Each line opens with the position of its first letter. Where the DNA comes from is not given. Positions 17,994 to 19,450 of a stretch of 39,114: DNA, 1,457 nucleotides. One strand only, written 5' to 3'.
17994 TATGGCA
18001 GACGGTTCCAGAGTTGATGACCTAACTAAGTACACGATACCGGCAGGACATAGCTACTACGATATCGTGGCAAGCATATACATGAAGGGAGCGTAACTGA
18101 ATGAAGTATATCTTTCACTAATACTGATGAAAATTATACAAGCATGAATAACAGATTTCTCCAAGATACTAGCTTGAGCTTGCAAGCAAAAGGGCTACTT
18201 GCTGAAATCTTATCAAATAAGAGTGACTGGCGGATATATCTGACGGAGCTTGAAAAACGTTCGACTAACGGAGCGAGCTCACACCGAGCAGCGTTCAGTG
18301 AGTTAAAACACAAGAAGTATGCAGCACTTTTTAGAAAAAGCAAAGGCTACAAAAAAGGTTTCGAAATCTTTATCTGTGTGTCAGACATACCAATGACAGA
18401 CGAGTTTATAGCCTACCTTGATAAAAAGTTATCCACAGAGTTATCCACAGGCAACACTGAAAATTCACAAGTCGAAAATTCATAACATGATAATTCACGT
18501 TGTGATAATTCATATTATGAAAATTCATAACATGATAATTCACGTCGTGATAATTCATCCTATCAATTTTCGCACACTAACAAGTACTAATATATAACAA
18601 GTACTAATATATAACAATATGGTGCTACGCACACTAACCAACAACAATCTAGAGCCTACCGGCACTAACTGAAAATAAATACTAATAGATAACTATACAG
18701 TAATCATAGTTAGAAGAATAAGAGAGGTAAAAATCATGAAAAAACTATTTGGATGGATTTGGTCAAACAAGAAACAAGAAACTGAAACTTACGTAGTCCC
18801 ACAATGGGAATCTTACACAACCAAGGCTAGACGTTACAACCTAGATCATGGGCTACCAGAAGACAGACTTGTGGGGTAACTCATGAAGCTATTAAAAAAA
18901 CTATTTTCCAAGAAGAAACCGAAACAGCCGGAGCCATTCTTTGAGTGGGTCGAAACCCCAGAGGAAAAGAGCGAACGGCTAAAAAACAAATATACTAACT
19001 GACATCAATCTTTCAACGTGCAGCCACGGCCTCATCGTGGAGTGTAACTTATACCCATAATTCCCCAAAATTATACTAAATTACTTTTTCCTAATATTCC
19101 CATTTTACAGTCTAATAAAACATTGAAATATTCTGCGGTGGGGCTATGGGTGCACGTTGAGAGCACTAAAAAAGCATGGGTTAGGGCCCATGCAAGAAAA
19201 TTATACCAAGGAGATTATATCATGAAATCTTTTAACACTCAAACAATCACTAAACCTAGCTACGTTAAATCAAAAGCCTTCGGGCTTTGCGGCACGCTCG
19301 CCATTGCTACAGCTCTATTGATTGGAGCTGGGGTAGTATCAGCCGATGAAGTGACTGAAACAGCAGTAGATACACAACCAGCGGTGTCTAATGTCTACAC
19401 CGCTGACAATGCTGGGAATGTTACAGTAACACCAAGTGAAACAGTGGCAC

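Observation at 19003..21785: Sortase-anchored MSCRAMM-like adhesin cassette embedded in the early/replication region of the phage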

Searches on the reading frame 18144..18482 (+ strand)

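Call 3: search_protein_families(library=pfam, proteins=[window:18144-18482:+], max_evalue=0.01)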
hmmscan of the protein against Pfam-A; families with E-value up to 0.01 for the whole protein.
window:18144-18482:+ (113 aa): 0 families

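Call 24: search_protein_families(library=ncbifam, proteins=[window:18144-18482:+], max_evalue=0.01)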
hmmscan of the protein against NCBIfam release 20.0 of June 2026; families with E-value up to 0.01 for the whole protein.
window:18144-18482:+ (113 aa): 0 families

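Call 55: search_protein_families(library=phrogs, proteins=[window:18144-18482:+], max_evalue=0.001)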
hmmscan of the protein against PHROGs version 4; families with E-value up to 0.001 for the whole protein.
window:18144-18482:+ (113 aa): 7 families
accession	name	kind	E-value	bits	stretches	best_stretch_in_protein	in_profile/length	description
phrog_1456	-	DNA, RNA and nucleotide metabolism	1.4e-25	91.1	1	1-108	16-123/365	DNA binding protein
phrog_4707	-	DNA, RNA and nucleotide metabolism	9.9e-13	49.3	1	2-84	21-106/409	replication initiation protein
phrog_27492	-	unknown function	3.9e-11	43.9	1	1-90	27-115/304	-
phrog_11718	-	unknown function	1.7e-10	42.2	1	1-60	15-74/105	-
phrog_22134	-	unknown function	6.6e-07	30.4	1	2-70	3-74/262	-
phrog_428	-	DNA, RNA and nucleotide metabolism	5.2e-06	26.9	1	1-70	93-165/455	replication initiation protein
phrog_37920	-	DNA, RNA and nucleotide metabolism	0.00077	19.8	1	3-84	17-97/245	HTH DNA binding protein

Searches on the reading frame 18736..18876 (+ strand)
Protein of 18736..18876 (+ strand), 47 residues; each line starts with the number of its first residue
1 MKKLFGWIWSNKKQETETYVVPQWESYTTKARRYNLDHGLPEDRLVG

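Call 24: search_protein_families(library=ncbifam, proteins=[window:18736-18876:+], max_evalue=0.01)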
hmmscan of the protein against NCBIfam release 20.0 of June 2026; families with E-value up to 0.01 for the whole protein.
window:18736-18876:+ (47 aa): 0 families

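Call 55: search_protein_families(library=phrogs, proteins=[window:18736-18876:+], max_evalue=0.001)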
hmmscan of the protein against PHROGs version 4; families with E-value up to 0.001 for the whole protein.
window:18736-18876:+ (47 aa): 1 family
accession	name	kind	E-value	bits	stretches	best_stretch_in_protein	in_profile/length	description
phrog_1022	-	unknown function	3.5e-14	53.8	1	1-43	1-45/47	-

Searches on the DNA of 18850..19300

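Call 27: search_rna_families(source=window, start=18850, end=19300, threshold=evalue, max_evalue=10)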
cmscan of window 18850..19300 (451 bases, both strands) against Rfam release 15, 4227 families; matches with E-value up to 10: 10.
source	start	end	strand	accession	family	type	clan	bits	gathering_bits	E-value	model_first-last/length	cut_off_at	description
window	19013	19160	+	RF01005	MIR530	Gene; miRNA;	-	20.7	85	0.16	15-160/172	no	MIR530 microRNA precursor family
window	19015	19158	+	RF04205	MIR2606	Gene; miRNA;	-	20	139.7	2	1-165/165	no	MIR2606 microRNA precursor family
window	19002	19175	-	RF01005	MIR530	Gene; miRNA;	-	18.2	85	0.66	1-172/172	no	MIR530 microRNA precursor family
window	19162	19237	-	RF00558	L20_leader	Cis-reg; leader;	-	18.1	58.7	0.48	1-127/127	no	Ribosomal protein L20 leader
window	19007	19166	+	RF04170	MIR7723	Gene; miRNA;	-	17.5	200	0.5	1-235/235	no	MIR7723 microRNA precursor family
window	19153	19250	-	RF01220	snoR104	Gene; snRNA; snoRNA; HACA-box;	-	16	40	3.7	1-118/118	no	Small nucleolar RNA snoR104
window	19132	19198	+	RF03109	Thermales-rpoB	Cis-reg;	-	15.7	77.3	1.1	8-75/89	no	Thermales-rpoB RNA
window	19016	19157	+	RF04108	mir-2513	Gene; miRNA;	-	15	89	5.3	1-120/120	no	mir-2513 microRNA precursor family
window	19138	19227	+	RF01932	bxd_4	Gene; lncRNA;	-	14.4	40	3.8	1-106/106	no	Bithoraxoid conserved region 4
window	19173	19229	+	RF00563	SNORA53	Gene; snRNA; snoRNA; HACA-box;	-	13.9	38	0.65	1-248/248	no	Small nucleolar RNA SNORA53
